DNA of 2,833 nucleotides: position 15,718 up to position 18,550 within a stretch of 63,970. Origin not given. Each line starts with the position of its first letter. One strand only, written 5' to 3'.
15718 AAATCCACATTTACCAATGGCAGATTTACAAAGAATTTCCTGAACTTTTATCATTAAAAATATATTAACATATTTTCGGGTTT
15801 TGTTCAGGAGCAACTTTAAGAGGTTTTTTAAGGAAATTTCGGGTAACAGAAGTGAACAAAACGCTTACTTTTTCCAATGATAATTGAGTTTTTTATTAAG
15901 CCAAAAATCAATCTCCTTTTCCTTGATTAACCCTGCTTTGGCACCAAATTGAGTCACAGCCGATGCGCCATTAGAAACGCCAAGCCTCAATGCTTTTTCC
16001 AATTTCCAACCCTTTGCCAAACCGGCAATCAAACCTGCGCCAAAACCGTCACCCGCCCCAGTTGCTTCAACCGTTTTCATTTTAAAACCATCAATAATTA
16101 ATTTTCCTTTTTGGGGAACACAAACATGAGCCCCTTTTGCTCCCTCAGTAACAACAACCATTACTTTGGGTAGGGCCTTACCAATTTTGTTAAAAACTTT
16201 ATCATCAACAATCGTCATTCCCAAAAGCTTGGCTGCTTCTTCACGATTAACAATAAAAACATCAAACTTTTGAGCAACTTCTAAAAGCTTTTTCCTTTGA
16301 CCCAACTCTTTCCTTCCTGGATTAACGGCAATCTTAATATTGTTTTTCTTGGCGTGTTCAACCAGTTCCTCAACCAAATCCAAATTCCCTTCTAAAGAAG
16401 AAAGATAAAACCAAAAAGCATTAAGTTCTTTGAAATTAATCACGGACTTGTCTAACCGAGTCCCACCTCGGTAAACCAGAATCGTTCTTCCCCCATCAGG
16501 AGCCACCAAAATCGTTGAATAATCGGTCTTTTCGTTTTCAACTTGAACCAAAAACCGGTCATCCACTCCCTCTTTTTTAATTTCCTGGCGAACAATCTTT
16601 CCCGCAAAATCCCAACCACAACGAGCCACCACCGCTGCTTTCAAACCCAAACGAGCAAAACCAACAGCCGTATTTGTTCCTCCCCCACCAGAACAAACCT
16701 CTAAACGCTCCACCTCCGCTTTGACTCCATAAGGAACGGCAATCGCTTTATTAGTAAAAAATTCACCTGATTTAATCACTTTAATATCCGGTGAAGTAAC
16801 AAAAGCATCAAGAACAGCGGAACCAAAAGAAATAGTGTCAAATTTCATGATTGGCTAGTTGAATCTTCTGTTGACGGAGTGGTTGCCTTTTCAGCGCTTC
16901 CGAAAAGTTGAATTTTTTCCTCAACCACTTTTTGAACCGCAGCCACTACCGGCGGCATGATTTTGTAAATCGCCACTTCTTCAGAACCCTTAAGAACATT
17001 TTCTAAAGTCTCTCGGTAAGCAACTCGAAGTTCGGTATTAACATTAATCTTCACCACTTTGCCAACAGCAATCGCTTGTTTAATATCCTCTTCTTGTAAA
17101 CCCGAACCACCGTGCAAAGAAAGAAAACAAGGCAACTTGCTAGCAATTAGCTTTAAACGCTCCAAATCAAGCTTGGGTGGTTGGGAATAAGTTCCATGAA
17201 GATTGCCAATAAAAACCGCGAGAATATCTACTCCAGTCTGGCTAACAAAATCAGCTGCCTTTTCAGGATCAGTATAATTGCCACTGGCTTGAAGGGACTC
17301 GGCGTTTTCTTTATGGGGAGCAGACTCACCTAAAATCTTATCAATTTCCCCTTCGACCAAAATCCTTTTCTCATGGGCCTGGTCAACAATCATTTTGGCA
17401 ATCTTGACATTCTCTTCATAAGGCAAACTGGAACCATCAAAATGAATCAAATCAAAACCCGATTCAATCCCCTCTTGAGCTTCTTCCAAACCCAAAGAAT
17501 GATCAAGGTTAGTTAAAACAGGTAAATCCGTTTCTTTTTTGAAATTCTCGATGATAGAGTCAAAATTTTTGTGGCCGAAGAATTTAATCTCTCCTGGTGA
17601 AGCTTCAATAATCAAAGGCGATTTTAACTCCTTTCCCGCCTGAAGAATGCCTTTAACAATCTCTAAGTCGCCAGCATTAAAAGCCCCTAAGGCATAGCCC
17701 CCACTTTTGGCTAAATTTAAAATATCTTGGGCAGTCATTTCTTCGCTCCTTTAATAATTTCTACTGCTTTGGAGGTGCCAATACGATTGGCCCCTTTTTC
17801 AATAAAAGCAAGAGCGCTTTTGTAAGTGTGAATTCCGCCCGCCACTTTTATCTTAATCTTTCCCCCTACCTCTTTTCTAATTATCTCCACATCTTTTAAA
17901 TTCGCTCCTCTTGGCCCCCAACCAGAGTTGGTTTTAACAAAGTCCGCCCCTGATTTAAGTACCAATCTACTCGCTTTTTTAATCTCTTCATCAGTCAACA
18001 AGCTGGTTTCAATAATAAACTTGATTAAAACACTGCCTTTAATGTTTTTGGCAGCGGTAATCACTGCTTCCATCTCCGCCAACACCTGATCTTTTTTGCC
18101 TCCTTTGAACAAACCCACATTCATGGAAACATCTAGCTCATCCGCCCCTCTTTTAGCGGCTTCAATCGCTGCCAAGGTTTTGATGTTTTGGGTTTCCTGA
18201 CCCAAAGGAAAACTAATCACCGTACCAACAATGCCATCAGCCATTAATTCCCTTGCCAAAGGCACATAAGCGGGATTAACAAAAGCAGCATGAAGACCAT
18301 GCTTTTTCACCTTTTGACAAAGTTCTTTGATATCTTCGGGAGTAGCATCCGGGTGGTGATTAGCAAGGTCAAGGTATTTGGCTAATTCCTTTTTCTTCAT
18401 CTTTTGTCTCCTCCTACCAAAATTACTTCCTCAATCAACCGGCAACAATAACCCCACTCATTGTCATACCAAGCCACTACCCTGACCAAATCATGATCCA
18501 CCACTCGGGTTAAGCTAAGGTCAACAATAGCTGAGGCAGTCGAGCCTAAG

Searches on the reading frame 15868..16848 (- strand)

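Call 13: search_protein_families(library=pfam, proteins=[window:15868-16848:-])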
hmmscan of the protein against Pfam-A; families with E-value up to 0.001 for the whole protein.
window:15868-16848:- (327 aa): 2 families
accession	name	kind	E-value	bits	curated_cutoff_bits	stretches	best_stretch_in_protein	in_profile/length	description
PF00294.29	PfkB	-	1.1e-45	156.8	25.8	1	31-306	11-298/302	pfkB family carbohydrate kinase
PF08543.17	Phos_pyr_kin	-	2.5e-06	27.5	27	1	191-290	116-224/246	Phosphomethylpyrimidine kinase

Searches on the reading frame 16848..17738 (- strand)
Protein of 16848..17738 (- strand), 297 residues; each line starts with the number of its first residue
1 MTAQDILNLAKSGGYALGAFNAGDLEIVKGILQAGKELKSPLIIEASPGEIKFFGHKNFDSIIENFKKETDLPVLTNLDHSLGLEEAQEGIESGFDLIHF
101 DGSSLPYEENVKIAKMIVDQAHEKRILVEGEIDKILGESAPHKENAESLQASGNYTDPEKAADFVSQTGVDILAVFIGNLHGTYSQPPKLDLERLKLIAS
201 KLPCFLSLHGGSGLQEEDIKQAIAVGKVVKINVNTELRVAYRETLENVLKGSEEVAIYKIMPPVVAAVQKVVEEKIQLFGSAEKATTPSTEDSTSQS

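Call 13: search_protein_families(library=pfam, proteins=[window:16848-17738:-])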
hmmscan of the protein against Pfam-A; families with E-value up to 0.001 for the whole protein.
window:16848-17738:- (297 aa): 1 family
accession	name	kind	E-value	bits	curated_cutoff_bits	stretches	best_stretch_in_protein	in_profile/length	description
PF01116.26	F_bP_aldolase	-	1.5e-76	258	25.5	1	2-284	2-277/277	Fructose-bisphosphate aldolase class-II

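Call 39: search_protein_families(library=pfam, proteins=[L087:2139-2756:+, L087:2770-3582:+, L087:1-1011:+, L088:1134-1424:+], max_evalue=0.01)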
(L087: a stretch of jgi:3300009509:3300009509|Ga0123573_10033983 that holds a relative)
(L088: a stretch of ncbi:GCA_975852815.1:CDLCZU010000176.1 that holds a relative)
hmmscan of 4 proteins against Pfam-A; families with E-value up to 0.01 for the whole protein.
L087:2139-2756:+ (206 aa): 4 families
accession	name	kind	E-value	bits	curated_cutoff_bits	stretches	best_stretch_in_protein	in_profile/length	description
PF00037.32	Fer4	-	9e-05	22.6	21.1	1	155-173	5-23/24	4Fe-4S binding domain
PF12837.12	Fer4_6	-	0.00031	21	25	1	156-173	7-24/24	4Fe-4S binding domain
PF13484.11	Fer4_16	-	0.00087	20.5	30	1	158-184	2-31/66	4Fe-4S double cluster binding domain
PF12838.12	Fer4_7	-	0.0024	18.7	27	0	158-203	2-50/52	4Fe-4S dicluster domain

L087:2770-3582:+ (271 aa): 0 families

L087:1-1011:+ (337 aa): 1 family
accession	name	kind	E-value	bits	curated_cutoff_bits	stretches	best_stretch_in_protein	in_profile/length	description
PF04055.27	Radical_SAM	-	4.2e-26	92.5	29.5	1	76-235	3-166/166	Radical SAM superfamily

L088:1134-1424:+ (97 aa): 0 families

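Call 76: search_protein_families(library=padloc, proteins=[L087:2770-3582:+], max_evalue=0.01)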
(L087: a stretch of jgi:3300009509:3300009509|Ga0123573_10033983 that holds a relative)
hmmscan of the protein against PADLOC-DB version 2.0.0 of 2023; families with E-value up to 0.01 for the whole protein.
L087:2770-3582:+ (271 aa): 0 families

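Call 82: search_protein_families(library=ncbifam, proteins=[L088:1-765:-, L088:7162-8025:-, L087:7337-8428:+, L087:5188-5391:-, L087:8546-9163:+, L087:5739-7250:+, L087:2770-3582:+], max_evalue=0.001)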
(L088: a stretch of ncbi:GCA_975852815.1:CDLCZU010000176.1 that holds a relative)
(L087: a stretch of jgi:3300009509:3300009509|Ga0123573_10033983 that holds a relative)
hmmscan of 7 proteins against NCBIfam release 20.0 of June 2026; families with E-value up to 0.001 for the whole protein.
L088:1-765:- (255 aa): 1 family
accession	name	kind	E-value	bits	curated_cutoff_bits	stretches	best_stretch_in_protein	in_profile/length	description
NF051851.1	AtpSerPepEprS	equivalog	0.00028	19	1700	1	167-248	53-128/988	autotransporter serine peptidase EprS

L088:7162-8025:- (287 aa): 13 families
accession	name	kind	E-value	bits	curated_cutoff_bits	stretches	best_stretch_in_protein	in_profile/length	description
NF001750.0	PRK00476.1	equivalog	2.5e-101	339.8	443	1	2-286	303-587/590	aspartate--tRNA ligase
TIGR00459.1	aspS_bact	equivalog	7.9e-89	298.6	373.85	1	2-286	298-584/586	aspartate--tRNA ligase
NF009460.0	PRK12820.1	equivalog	2.6e-58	197.8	1379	1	3-283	332-615/723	bifunctional aspartyl-tRNA synthetase/aspartyl/glutamyl-tRNA amidotransferase subunit C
NF003483.0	PRK05159.1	equivalog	4.8e-19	68.5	353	1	172-259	349-432/438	aspartate--tRNA(Asn) ligase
TIGR00458.1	aspS_nondisc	equivalog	5.7e-16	58.5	368.4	1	165-261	334-424/428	aspartate--tRNA(Asn) ligase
NF001756.1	PRK00484.1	subfamily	9.4e-13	47.6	468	1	177-260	399-486/488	lysine--tRNA ligase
TIGR00499.1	lysS_bact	equivalog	9.5e-12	44.3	427.6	1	209-260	442-493/496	lysine--tRNA ligase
NF003037.0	PRK03932.1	equivalog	8.4e-09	34.9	414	1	164-262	353-448/451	asparagine--tRNA ligase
NF002821.0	PRK02983.1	equivalog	2.9e-08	32.2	742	1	219-259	1059-1098/1102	bifunctional lysylphosphatidylglycerol synthetase/lysine--tRNA ligase LysX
NF006828.0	PRK09350.1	equivalog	3.4e-08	33.1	264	1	173-258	233-322/325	elongation factor P--(R)-beta-lysine ligase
TIGR00462.1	genX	equivalog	1.9e-07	30.8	286.9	1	214-256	262-304/304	EF-P lysine aminoacylase EpmA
TIGR00457.1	asnS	equivalog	2.1e-06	26.8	342.6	1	175-262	368-452/455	asparagine--tRNA ligase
NF009101.0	PRK12445.1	subfamily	5.8e-06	25.1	1026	1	220-259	462-501/505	lysine--tRNA ligase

L087:7337-8428:+ (364 aa): 18 families
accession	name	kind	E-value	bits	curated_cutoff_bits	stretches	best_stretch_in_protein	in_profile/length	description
TIGR01302.1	IMP_dehydrog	equivalog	4.9e-77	259.7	481.5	2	94-344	198-449/450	IMP dehydrogenase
NF005311.0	PRK06843.1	equivalog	4.7e-59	200.3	779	2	108-361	143-396/404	inosine 5-monophosphate dehydrogenase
NF052358.1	GMPRedGuaB1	equivalog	3.2e-40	138.7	675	2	114-361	223-473/479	GMP reductase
NF003470.0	PRK05096.1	equivalog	1.3e-39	136.3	397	1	35-353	38-337/347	GMP reductase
NF005869.0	PRK07807.1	equivalog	2.2e-39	135.8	549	2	112-361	221-473/479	GuaB1 family IMP dehydrogenase-related protein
TIGR01305.1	GMP_reduct_1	equivalog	1.8e-35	122.6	492.15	1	34-353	36-336/343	GMP reductase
TIGR01303.1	IMP_DH_rel_1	equivalog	8e-34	117.3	562.75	1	118-361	224-471/475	GuaB1 family IMP dehydrogenase-related protein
NF005493.0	PRK07107.1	equivalog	1.7e-33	115.9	585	2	100-363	223-489/502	IMP dehydrogenase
TIGR01304.1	IMP_DH_rel_2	equivalog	1.2e-29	103.7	342.1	2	109-261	130-295/365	GuaB3 family IMP dehydrogenase-related protein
NF003966.0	PRK05458.1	equivalog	1.1e-28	100.5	344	1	39-276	34-258/327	GMP reductase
TIGR01306.1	GMP_reduct_2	equivalog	1.2e-24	87.4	465.65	1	40-276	31-254/321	GMP reductase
TIGR03966.1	actino_HemFlav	equivalog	3.1e-07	29.4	470.85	1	161-250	250-332/385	pre-mycofactocin synthase MftD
NF008398.0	PRK11197.1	subfamily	3.9e-07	29.2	376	1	151-250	238-330/381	L-lactate dehydrogenase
NF033901.1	L_lactate_LldD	exception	3.1e-06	26.5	550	1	150-250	237-330/377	FMN-dependent L-lactate dehydrogenase LldD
TIGR02151.1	IPP_isom_2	equivalog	7.9e-05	21.7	281.3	1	201-250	242-290/338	type 2 isopentenyl-diphosphate Delta-isomerase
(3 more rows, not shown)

L087:5188-5391:- (67 aa): 13 families
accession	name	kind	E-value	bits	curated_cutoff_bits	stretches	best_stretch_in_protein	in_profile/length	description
NF001750.0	PRK00476.1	equivalog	1.7e-28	99.3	443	1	1-66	522-587/590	aspartate--tRNA ligase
TIGR00459.1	aspS_bact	equivalog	6.1e-26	90.9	373.85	1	1-66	519-584/586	aspartate--tRNA ligase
NF009460.0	PRK12820.1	equivalog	2.7e-14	52.2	1379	1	2-63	554-615/723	bifunctional aspartyl-tRNA synthetase/aspartyl/glutamyl-tRNA amidotransferase subunit C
NF001756.1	PRK00484.1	subfamily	4.8e-11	42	468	1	1-40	447-486/488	lysine--tRNA ligase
TIGR00499.1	lysS_bact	equivalog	7.9e-11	41.3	427.6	1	1-40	454-493/496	lysine--tRNA ligase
NF003483.0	PRK05159.1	equivalog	2.5e-10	39.8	353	1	1-39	394-432/438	aspartate--tRNA(Asn) ligase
TIGR00458.1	aspS_nondisc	equivalog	1.8e-08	33.8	368.4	1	1-41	384-424/428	aspartate--tRNA(Asn) ligase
NF006828.0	PRK09350.1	equivalog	5.1e-07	29.3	264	1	1-38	285-322/325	elongation factor P--(R)-beta-lysine ligase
NF002821.0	PRK02983.1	equivalog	6.9e-07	27.6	742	1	1-40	1061-1099/1102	bifunctional lysylphosphatidylglycerol synthetase/lysine--tRNA ligase LysX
NF003037.0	PRK03932.1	equivalog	1.1e-06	27.9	414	1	4-42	410-448/451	asparagine--tRNA ligase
TIGR00462.1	genX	equivalog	2e-06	27.5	286.9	1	2-36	270-304/304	EF-P lysine aminoacylase EpmA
NF009101.0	PRK12445.1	subfamily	1.1e-05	24.2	1026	1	2-39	464-501/505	lysine--tRNA ligase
TIGR00457.1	asnS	equivalog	3.1e-05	23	342.6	1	4-42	414-452/455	asparagine--tRNA ligase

L087:8546-9163:+ (206 aa): 4 families
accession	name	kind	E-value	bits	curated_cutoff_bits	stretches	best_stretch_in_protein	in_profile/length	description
NF008992.0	PRK12335.1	equivalog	6e-09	35.5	303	1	42-183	121-265/289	SAM-dependent methyltransferase TehB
NF045649.1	2X_seleno_MduS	exception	5e-08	32.3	380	1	5-94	5-94/338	methyltransferase domain-containing selenoprotein MduS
TIGR00477.1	tehB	equivalog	4.3e-05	22.9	219.5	1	44-183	74-216/238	tellurite resistance methyltransferase TehB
NF008405.0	PRK11207.1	equivalog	5.9e-05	22.6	218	1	43-185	30-176/198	tellurite resistance methyltransferase TehB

L087:5739-7250:+ (504 aa): 20 families
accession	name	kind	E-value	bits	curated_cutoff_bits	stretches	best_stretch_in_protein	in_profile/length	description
TIGR04107.1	rSAM_HutW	equivalog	4.2e-57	193.9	400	1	109-491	39-413/419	heme anaerobic degradation radical SAM methyltransferase ChuW/HutW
NF006067.1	PRK08208.1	equivalog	1.2e-51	176.1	380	1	110-498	36-420/427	STM4012 family radical SAM protein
TIGR00539.1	hemN_rel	equivalog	5.5e-46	157.3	205.4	1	112-473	3-350/361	radical SAM family heme chaperone HemW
TIGR03994.1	rSAM_HemZ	equivalog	5.2e-37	127.9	321.4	1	104-382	79-362/401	coproporphyrinogen dehydrogenase HemZ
NF005133.0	PRK06582.1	equivalog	7.1e-37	127.3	597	1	110-386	12-278/390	coproporphyrinogen III oxidase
NF006385.0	PRK08629.1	equivalog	2e-35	122.4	355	1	110-494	53-415/439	coproporphyrinogen III oxidase family protein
TIGR00538.1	hemN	equivalog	2.1e-32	112.5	324.95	1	110-492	50-438/454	oxygen-independent coproporphyrinogen III oxidase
NF006064.0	PRK08207.2-2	equivalog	2.8e-28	99.1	504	1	109-315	144-348/465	coproporphyrinogen III oxidase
NF006060.0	PRK08207.1-3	equivalog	4.4e-24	85.1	653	1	110-323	150-363/477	coproporphyrinogen III oxidase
NF006061.0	PRK08207.1-4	equivalog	3.5e-23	82.2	702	1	111-311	175-374/501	coproporphyrinogen III oxidase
NF004567.0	PRK05904.1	equivalog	8e-22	77.9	355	1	112-317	9-204/353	coproporphyrinogen III oxidase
NF006066.0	PRK08207.2-5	equivalog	1.6e-21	76.6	1117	1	110-313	191-392/518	coproporphyrinogen III oxidase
NF006059.0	PRK08207.1-1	equivalog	6.1e-17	61.5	1012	1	111-335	173-400/496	coproporphyrinogen III oxidase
NF006065.0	PRK08207.2-4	equivalog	6.4e-17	61.7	922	1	112-349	171-407/484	coproporphyrinogen III oxidase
NF006063.0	PRK08207.2-1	equivalog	4e-16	58.7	1074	1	110-311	193-392/518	coproporphyrinogen III oxidase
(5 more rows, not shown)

L087:2770-3582:+ (271 aa): 0 families

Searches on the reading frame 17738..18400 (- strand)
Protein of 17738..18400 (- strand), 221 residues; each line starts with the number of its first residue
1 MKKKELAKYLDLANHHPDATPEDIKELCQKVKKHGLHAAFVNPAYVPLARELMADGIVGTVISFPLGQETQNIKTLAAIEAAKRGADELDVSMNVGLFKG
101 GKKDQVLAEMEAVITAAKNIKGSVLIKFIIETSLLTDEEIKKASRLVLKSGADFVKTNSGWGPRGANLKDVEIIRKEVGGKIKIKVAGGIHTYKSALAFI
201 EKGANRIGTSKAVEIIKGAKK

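Call 13: search_protein_families(library=pfam, proteins=[window:17738-18400:-])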
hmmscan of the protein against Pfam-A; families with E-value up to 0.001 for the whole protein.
window:17738-18400:- (221 aa): 1 family
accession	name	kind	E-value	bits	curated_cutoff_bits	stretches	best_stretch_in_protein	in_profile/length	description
PF01791.15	DeoC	-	1e-16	61.8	23.8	1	14-194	10-209/229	DeoC/LacD family aldolase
